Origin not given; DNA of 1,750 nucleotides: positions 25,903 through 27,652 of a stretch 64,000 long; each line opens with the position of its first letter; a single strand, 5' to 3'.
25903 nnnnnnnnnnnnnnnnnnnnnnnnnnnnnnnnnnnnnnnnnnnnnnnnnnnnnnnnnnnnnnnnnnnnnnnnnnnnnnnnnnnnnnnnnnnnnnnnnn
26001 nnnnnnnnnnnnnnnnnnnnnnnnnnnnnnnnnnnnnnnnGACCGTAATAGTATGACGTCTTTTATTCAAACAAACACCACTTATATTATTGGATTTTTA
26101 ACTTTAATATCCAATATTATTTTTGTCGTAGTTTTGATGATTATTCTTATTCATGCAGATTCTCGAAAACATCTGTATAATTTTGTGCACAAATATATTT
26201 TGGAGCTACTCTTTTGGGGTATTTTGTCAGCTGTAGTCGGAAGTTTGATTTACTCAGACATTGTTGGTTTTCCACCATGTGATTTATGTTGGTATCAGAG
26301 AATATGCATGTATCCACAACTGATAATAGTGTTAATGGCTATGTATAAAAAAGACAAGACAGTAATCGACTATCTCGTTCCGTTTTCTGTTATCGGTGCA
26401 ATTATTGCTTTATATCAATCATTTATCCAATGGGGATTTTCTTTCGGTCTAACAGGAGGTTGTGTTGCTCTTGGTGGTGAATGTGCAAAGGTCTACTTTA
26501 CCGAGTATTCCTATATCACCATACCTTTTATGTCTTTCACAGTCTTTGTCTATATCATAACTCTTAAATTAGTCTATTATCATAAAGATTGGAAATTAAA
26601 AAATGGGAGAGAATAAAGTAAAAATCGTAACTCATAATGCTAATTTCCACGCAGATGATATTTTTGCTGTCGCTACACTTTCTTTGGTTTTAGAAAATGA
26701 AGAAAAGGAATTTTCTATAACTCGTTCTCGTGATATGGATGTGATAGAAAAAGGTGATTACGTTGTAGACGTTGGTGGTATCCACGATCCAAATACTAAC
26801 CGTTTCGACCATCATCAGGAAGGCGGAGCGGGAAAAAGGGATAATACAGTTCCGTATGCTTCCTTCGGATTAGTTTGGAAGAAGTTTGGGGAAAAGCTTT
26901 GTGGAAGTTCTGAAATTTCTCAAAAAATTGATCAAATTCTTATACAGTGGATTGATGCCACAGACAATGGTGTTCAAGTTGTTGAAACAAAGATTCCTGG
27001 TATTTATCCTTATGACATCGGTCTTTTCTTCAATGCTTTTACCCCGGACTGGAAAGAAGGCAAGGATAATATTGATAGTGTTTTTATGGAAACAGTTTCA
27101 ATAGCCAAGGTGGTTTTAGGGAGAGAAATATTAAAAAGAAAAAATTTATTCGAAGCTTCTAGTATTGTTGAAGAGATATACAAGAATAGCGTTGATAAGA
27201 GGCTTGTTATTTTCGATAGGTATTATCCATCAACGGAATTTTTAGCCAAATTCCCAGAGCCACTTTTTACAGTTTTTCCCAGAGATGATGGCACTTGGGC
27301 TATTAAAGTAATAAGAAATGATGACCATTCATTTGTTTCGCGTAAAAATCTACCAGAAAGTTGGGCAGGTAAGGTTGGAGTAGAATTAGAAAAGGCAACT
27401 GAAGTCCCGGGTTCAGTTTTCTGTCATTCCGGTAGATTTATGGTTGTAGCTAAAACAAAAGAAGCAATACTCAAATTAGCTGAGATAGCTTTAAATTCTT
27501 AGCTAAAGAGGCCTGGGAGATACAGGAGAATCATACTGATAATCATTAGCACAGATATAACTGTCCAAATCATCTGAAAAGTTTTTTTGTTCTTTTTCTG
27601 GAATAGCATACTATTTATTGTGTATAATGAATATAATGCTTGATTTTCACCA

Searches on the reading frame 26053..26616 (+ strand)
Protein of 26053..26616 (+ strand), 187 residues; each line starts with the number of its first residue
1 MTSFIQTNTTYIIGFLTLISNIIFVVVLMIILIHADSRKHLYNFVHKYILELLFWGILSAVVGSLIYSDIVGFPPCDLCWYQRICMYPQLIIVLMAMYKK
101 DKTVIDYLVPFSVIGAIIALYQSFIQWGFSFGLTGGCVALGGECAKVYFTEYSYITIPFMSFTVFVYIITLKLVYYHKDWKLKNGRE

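Call 10: search_protein_families(library=pfam, proteins=[window:26053-26616:+], max_evalue=0.01)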
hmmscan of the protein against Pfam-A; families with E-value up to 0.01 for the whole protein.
window:26053-26616:+ (187 aa): 1 family
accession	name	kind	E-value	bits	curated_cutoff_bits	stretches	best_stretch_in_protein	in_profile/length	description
PF02600.21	DsbB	-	1.2e-11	45.6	22.1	1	50-168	5-141/148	Disulfide bond formation protein DsbB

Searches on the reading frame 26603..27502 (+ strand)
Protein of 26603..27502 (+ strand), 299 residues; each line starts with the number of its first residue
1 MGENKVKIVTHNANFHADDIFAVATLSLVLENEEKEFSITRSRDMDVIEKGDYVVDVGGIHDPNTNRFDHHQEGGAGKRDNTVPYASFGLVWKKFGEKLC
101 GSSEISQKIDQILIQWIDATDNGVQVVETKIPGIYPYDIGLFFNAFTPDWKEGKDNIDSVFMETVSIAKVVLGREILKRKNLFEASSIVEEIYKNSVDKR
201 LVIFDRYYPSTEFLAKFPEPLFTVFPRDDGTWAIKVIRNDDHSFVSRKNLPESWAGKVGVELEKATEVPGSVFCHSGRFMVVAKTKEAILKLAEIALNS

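Call 10: search_protein_families(library=pfam, proteins=[window:26603-27502:+], max_evalue=0.01)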
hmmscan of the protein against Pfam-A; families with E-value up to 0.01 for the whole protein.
window:26603-27502:+ (299 aa): 1 family
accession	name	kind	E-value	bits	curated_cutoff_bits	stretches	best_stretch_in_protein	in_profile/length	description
PF03690.18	MYG1_exonuc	-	8.2e-65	219.9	22.1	1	7-297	1-318/318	Uncharacterised protein family (UPF0160)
